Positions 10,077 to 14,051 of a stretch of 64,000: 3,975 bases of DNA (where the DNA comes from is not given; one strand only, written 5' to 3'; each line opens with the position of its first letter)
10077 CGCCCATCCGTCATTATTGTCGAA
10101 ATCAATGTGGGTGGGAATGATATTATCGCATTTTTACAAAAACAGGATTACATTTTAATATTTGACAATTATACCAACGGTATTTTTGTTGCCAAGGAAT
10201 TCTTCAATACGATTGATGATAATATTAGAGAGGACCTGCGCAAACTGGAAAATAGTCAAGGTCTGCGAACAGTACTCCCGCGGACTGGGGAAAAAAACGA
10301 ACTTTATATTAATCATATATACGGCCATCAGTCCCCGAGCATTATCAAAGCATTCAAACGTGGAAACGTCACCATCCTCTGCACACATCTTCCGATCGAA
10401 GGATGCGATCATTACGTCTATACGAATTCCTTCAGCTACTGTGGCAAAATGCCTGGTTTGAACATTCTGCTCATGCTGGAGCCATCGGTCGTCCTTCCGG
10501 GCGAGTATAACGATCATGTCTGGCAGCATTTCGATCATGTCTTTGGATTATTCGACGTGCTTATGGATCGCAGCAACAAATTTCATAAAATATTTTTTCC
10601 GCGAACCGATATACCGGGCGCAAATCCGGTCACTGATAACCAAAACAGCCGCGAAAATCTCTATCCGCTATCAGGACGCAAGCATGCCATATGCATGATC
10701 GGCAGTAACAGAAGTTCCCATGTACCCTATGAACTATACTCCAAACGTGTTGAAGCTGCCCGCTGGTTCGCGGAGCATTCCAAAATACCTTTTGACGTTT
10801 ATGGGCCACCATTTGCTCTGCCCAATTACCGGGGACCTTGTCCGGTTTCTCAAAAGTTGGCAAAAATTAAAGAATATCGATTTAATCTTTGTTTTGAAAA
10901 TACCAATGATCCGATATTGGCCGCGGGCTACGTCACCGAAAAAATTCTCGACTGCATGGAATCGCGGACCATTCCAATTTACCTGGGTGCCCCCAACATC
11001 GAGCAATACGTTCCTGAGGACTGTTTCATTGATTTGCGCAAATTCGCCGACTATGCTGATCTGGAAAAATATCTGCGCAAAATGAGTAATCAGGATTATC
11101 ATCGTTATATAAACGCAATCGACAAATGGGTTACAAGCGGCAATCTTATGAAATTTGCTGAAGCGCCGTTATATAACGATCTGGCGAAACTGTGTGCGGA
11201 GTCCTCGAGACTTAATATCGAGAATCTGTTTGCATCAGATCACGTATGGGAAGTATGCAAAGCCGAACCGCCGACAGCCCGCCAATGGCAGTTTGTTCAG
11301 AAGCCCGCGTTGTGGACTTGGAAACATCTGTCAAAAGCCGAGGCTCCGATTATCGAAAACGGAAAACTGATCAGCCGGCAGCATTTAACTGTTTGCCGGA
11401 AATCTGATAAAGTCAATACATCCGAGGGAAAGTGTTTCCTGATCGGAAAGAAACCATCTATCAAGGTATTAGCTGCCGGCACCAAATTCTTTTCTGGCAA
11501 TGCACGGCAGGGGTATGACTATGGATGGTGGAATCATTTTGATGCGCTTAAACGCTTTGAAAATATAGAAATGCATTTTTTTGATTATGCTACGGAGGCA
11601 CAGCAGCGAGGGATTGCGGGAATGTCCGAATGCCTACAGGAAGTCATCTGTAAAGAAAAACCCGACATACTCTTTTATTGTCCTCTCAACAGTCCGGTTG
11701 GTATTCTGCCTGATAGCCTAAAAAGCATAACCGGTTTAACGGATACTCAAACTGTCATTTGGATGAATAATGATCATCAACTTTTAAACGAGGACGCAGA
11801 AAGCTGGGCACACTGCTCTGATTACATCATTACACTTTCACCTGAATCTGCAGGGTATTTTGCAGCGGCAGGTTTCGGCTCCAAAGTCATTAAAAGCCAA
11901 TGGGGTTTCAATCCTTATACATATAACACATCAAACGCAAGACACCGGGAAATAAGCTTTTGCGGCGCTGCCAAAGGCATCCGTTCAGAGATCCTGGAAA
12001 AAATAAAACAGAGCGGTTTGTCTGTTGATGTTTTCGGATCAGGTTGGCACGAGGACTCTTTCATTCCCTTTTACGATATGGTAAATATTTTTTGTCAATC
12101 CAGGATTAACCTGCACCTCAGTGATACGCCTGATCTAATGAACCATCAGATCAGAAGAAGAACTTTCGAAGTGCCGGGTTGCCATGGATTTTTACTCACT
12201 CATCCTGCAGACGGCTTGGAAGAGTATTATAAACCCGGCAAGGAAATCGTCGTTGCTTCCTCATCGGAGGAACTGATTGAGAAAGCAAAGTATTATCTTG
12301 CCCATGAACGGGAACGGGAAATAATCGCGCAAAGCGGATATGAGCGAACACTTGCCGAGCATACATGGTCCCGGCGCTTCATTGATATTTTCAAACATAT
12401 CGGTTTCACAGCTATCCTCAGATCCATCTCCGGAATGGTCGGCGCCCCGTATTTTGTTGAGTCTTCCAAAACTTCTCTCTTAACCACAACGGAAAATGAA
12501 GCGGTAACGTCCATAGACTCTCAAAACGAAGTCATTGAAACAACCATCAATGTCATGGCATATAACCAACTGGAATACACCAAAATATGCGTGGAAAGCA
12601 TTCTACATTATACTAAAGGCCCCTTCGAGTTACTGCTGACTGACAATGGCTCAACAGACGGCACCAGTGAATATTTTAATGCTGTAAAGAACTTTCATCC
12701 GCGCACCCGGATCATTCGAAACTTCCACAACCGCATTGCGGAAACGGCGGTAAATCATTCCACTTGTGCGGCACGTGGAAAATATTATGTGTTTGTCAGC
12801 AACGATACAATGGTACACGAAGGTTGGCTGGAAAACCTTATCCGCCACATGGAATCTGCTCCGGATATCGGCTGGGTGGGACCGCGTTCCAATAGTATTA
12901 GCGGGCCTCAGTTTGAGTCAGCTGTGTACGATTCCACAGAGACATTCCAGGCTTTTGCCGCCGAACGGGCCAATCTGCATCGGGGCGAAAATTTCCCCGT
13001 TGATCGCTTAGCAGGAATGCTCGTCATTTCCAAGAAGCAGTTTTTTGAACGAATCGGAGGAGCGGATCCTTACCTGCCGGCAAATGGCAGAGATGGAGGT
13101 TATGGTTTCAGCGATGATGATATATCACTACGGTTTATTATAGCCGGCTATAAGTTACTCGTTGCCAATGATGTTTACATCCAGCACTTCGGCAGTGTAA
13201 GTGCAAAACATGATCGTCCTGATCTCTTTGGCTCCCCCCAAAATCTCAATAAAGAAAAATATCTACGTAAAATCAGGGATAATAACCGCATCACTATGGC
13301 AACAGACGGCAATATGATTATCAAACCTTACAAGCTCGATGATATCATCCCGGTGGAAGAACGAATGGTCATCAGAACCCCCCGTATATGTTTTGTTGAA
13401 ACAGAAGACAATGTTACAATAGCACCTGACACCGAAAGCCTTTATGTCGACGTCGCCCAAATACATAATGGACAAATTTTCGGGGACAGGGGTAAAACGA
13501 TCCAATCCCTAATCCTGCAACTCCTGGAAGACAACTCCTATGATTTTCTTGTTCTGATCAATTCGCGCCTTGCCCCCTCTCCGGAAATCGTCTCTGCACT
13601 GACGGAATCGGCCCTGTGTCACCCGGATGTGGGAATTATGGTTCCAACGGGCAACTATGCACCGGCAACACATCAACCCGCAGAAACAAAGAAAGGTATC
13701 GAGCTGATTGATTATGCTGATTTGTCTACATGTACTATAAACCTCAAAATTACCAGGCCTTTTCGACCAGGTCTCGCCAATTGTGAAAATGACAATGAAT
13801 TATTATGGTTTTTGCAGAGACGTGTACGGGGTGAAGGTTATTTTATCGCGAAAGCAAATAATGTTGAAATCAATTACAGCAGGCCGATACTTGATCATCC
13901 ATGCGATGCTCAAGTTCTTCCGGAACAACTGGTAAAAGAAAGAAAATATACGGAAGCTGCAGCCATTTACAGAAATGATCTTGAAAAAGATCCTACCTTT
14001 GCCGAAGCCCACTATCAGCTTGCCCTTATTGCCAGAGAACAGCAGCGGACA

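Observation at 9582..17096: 2504-aa single-ORF glycan assembly line converging on the flagellin unit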

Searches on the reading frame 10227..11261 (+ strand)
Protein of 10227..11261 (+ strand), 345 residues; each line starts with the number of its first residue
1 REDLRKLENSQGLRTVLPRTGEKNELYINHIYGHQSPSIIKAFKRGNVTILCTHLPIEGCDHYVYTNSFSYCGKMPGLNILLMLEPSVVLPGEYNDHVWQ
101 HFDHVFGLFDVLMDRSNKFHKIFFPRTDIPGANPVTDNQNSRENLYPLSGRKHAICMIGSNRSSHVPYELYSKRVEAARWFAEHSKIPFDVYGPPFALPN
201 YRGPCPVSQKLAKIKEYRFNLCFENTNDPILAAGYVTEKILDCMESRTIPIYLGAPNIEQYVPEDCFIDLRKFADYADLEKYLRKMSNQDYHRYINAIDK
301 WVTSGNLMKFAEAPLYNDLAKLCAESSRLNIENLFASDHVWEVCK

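Call 24: search_protein_families(library=pfam, proteins=[window:10227-11261:+], max_evalue=0.1)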
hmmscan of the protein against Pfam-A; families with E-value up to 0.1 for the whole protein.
window:10227-11261:+ (345 aa): 1 family
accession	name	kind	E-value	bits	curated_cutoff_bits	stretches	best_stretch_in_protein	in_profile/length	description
PF00852.26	Glyco_transf_10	-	3e-19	69.8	23.9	1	151-304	4-145/182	Glycosyltransferase family 10 (fucosyltransferase) C-term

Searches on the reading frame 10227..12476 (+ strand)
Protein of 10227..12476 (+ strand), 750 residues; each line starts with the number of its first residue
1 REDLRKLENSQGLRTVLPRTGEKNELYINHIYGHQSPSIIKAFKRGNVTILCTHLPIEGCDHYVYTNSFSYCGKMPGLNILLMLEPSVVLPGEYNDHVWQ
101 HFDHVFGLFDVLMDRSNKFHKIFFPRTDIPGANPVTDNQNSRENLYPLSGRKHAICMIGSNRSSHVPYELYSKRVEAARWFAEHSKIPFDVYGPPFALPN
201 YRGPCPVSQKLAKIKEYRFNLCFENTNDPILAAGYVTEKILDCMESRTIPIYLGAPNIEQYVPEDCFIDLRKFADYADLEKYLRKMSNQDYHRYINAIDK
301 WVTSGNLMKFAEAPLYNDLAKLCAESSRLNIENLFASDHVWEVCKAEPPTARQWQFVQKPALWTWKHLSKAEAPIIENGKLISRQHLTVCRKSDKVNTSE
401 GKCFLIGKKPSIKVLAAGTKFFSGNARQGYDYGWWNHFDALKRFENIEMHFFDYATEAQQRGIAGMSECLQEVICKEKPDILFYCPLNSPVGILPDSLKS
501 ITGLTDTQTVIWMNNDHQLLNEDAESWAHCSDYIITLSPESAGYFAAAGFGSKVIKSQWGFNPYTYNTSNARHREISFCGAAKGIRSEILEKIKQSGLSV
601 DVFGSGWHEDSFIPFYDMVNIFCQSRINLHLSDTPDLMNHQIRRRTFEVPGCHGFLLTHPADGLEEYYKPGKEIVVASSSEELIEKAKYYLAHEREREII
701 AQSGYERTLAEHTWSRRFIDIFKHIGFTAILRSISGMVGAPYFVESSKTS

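Call 28: search_solved_structures(query=window:10227-12476:+, max_evalue=0.01, show_alignments=1)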
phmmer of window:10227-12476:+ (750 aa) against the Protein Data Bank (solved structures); distinct sequences matched with E-value up to 0.01: 5.
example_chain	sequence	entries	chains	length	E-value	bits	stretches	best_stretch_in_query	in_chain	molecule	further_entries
2nzw_A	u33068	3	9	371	6.2e-11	44.5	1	209-287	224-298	Alpha1,3-fucosyltransferase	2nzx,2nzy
5zoi_A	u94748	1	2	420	7.7e-11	44.2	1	209-287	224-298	Alpha-(1,3)-fucosyltransferase FucT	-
9s6a_A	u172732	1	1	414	3.9e-10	41.8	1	209-290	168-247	Glycoprotein 3-alpha-L-fucosyltransferase A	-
7yro_A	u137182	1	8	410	4.4e-09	38.3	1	214-325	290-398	Fucosyltransferase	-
8d0o_A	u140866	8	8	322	3.7e-06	28.7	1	211-297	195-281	4-galactosyl-N-acetylglucosaminide 3-alpha-L-fucosyltransferase 9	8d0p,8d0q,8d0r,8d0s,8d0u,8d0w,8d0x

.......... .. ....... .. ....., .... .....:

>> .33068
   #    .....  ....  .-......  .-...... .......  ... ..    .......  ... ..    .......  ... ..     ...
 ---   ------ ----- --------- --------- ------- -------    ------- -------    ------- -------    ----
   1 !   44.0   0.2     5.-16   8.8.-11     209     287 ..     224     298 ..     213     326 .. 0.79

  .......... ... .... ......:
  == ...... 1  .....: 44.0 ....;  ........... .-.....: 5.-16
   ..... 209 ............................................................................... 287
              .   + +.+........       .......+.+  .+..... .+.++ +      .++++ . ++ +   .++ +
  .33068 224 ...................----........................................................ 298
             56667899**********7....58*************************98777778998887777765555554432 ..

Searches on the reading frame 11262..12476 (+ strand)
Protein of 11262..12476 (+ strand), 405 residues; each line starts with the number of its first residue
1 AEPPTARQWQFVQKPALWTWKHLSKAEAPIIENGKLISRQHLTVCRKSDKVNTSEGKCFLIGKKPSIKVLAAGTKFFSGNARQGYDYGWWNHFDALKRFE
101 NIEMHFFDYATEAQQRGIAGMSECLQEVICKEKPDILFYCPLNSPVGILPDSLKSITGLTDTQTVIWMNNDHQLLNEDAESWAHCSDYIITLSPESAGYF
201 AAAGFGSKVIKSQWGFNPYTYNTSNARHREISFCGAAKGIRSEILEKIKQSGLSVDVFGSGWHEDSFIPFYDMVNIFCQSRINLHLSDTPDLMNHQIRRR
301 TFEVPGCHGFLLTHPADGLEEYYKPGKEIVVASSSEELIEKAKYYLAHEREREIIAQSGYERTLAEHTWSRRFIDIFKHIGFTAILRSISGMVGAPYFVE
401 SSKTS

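Call 24: search_protein_families(library=pfam, proteins=[window:11262-12476:+], max_evalue=0.1)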
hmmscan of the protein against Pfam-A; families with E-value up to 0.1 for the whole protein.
window:11262-12476:+ (405 aa): 1 family
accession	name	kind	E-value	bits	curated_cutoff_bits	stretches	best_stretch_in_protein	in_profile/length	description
PF13524.12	Glyco_trans_1_2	-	2.4e-35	122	25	1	241-376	1-142/144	Glycosyl transferase-like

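Call 33: search_solved_structures(query=window:11262-12476:+, max_evalue=1)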
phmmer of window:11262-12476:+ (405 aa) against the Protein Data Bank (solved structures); distinct sequences matched with E-value up to 1: 0.

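Call 62: find_homologous_proteins(query=window:11262-12476:+, max_evalue=0.00001)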
Query window:11262-12476:+ (405 aa): 31 proteins with E <= 0.00001 among 3541 candidates.
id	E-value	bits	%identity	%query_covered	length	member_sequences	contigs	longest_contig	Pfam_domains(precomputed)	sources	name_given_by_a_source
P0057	2.3e-159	549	65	90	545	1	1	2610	PF13524.13,PF00535.33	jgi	-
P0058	3.3e-146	506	59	95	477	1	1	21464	PF13524.13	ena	-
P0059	4.8e-140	485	59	88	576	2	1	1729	PF13524.13,PF00852.27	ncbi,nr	ncbi:MAG: glycosyltransferase, partial [Syntrophaceae bacterium]|nr:glycosyltransferase [Syntrophace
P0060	2.2e-64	236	58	44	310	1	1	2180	PF00852.27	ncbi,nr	ncbi:MAG: glycosyltransferase family 10, partial [Chloroflexota bacterium]|nr:glycosyltransferase fa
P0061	3.6e-54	202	33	78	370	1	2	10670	PF13524.13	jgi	-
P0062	1.9e-53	200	31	78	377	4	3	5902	PF13524.13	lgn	-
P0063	4.4e-53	199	32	78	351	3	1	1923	PF13524.13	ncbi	-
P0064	5.2e-52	195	33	78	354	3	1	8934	PF13524.13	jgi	jgi:spore maturation protein CgeB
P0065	5.2e-52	195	32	78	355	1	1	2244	PF13524.13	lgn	-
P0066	8.7e-52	195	33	78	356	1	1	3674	PF13524.13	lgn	-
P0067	4.4e-51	192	32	78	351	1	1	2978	PF13524.13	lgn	-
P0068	4.9e-51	192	34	78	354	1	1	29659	PF13524.13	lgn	-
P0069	9.1e-51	191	33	78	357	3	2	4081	PF13524.13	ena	-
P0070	9.5e-50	188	34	78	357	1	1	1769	PF13524.13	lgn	-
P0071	1.7e-49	187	34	78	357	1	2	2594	PF13524.13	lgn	-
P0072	3.9e-47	179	32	78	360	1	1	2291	PF13524.13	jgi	jgi:spore maturation protein CgeB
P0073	6.9e-47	178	32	78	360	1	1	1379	PF13524.13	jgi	jgi:spore maturation protein CgeB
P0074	1.2e-45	174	32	78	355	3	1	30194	PF13524.13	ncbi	-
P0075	2.1e-44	170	31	78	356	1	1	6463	PF13524.13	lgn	-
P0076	3.7e-42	163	31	78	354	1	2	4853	PF13524.13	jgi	jgi:spore maturation protein CgeB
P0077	1.1e-40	158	31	78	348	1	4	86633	PF13524.13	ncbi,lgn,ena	-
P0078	1.0e-38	151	33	60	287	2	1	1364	PF13524.13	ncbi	-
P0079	6.0e-36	142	32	77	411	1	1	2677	PF13524.13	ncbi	-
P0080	2.9e-33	133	41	43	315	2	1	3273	PF13524.13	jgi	jgi:spore maturation protein CgeB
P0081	1.2e-32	131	31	79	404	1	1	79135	PF13524.13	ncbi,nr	ncbi:MAG: glycosyltransferase [Desulfuromonadales bacterium]|nr:glycosyltransferase [Desulfuromonada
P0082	1.5e-32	131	29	80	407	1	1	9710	PF13524.13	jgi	jgi:spore maturation protein CgeB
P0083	7.4e-16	76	27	68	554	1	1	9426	PF13524.13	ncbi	-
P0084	1.6e-15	75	36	38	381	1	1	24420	PF13524.13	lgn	-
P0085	6.3e-12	63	40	21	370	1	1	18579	PF13524.13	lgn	-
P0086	1.7e-11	62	39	30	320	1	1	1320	PF13524.13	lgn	-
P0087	1.8e-9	55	38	21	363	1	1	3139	PF13524.13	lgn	-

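Call 63: find_encoding_contigs(protein=P0077, flank=8000, max_places=1)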
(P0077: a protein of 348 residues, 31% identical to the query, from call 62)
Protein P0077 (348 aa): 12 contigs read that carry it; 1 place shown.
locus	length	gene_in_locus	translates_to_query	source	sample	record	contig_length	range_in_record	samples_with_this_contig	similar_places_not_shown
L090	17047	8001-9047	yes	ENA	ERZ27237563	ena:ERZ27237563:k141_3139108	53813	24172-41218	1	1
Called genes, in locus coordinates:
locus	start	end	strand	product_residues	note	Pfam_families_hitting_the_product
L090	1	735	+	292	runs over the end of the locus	PF00459:Inositol_P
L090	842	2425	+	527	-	PF01636:APH (weak)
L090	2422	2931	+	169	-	PF08282:Hydrolase_3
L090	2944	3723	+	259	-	PF05711:TylF, PF13578:Methyltransf_24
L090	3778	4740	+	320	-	-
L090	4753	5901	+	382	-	PF13489:Methyltransf_23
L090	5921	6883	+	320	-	PF13641:Glyco_tranf_2_3, PF00535:Glycos_transf_2, PF10111:Glyco_tranf_2_2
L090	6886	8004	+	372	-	PF13439:Glyco_transf_4 (weak), PF13579:Glyco_trans_4_4 (faint), PF00534:Glycos_transf_1, PF13692:Glyco_trans_1_4, PF13524:Glyco_trans_1_2, PF20706:GT4-conflict (weak)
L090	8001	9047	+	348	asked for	PF13524:Glyco_trans_1_2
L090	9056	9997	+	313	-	PF01073:3Beta_HSD, PF01370:Epimerase, PF02719:Polysacc_synt_2, PF04321:RmlD_sub_bind, PF07993:NAD_binding_4 (faint), PF16363:GDP_Man_Dehyd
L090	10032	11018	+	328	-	PF00288:GHMP_kinases_N, PF08544:GHMP_kinases_C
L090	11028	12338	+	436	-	PF03721:UDPG_MGDP_dh_N, PF00984:UDPG_MGDP_dh, PF03720:UDPG_MGDP_dh_C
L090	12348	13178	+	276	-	PF00106:adh_short, PF08659:KR (weak), PF23441:SDR (weak), PF13561:adh_short_C2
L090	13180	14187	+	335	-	PF01408:GFO_IDH_MocA, PF01488:Shikimate_DH (weak), PF03807:F420_oxidored (weak), PF02894:GFO_IDH_MocA_C, PF22725:GFO_IDH_MocA_C3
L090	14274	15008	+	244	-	PF00923:TAL_FSA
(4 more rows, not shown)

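Call 64: find_encoding_contigs(protein=P0081, flank=8000, max_places=1)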
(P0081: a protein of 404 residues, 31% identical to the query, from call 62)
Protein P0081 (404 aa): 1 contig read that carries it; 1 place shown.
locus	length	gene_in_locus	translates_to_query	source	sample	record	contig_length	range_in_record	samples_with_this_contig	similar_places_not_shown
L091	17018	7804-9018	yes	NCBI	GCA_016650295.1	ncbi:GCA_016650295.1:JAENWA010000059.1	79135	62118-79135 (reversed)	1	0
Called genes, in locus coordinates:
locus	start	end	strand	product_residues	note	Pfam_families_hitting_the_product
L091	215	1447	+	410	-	PF02706:Wzz, PF13807:GNVR (weak)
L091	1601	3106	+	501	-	PF01554:MatE (weak), PF01943:Polysacc_synt, PF13440:Polysacc_synt_3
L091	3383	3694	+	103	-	-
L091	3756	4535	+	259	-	PF05050:Methyltransf_21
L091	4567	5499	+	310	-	PF00535:Glycos_transf_2, PF13641:Glyco_tranf_2_3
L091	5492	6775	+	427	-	-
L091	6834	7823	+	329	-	PF01073:3Beta_HSD, PF01370:Epimerase, PF02719:Polysacc_synt_2 (faint), PF04321:RmlD_sub_bind (weak), PF07993:NAD_binding_4 (faint), PF13460:NAD_binding_10 (weak), PF16363:GDP_Man_Dehyd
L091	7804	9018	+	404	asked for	PF13524:Glyco_trans_1_2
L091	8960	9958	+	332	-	PF00535:Glycos_transf_2, PF13641:Glyco_tranf_2_3 (weak)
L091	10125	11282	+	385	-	PF13477:Glyco_trans_4_2 (weak), PF13439:Glyco_transf_4, PF13579:Glyco_trans_4_4, PF20706:GT4-conflict, PF00534:Glycos_transf_1, PF13692:Glyco_trans_1_4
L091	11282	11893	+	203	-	PF02397:Bac_transf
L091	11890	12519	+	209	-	PF17836:PglD_N, PF25084:LbH_EIF2B, PF25087:GMPPB_C (faint), PF00132:Hexapep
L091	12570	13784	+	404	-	PF01041:DegT_DnrJ_EryC1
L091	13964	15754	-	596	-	-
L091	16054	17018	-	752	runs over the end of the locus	PF17803:Cadherin_4, PF17892:Cadherin_5, PF17963:Big_9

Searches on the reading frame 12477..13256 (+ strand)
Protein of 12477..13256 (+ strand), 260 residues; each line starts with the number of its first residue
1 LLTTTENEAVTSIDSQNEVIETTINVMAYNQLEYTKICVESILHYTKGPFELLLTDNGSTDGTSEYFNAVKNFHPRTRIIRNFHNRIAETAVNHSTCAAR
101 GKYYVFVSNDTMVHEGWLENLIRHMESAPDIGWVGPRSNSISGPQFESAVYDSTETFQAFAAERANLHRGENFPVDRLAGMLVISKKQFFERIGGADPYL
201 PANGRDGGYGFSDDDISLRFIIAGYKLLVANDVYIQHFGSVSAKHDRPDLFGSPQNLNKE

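Call 24: search_protein_families(library=pfam, proteins=[window:12477-13256:+], max_evalue=0.1)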
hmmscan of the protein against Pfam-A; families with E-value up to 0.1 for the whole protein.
window:12477-13256:+ (260 aa): 5 families
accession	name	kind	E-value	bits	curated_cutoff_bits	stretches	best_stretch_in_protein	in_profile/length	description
PF00535.33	Glycos_transf_2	-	1.7e-20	74.1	23.3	1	25-152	3-130/168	Glycosyl transferase family 2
PF13641.12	Glyco_tranf_2_3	-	6.3e-07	30.1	27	1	23-238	4-212/230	Glycosyltransferase like family 2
PF13712.12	Glyco_tranf_2_5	-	0.00086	19.5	27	1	90-146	43-103/210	Glycosyltransferase like family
PF02709.20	Glyco_transf_7C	-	0.021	14.9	23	1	171-227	12-62/78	N-terminal domain of galactosyltransferase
PF13704.12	Glyco_tranf_2_4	-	0.081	13.9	27.5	0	50-113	20-84/98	Glycosyl transferase family 2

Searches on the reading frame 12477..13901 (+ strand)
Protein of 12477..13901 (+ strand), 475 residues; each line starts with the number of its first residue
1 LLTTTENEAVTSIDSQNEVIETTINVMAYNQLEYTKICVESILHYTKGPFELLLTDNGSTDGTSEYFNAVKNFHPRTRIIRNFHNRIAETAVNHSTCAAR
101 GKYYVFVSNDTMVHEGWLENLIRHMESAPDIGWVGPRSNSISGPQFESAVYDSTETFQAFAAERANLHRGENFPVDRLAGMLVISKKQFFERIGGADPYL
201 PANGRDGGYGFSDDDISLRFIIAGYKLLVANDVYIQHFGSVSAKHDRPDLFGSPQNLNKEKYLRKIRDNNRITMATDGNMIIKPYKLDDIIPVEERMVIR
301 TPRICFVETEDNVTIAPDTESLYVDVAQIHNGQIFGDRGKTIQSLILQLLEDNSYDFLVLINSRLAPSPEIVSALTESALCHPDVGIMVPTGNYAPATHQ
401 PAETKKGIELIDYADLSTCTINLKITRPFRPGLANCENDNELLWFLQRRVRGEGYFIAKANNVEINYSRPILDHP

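Call 31: search_solved_structures(query=window:12477-13901:+, max_evalue=0.01)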
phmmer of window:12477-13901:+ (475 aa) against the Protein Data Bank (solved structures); distinct sequences matched with E-value up to 0.01: 7.
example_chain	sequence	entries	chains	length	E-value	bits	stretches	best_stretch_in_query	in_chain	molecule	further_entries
5hea_A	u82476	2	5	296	6.5e-10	41.8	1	23-131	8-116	Putative glycosyltransferase (GalT1)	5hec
2z87_A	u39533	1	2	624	2.4e-06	30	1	22-113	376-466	Chondroitin synthase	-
2z86_A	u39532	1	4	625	2.4e-06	30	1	22-113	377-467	Chondroitin synthase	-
6p61_A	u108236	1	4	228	6.5e-06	28.6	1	23-130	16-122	Glycosyltransferase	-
3bcv_A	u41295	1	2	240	0.0065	18.7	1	23-114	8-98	Putative glycosyltransferase protein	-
8vh7_A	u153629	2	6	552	0.0067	18.6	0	17-122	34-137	Heparosan synthase B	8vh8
8viw_A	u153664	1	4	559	0.0068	18.6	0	17-122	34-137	Heparosan synthase B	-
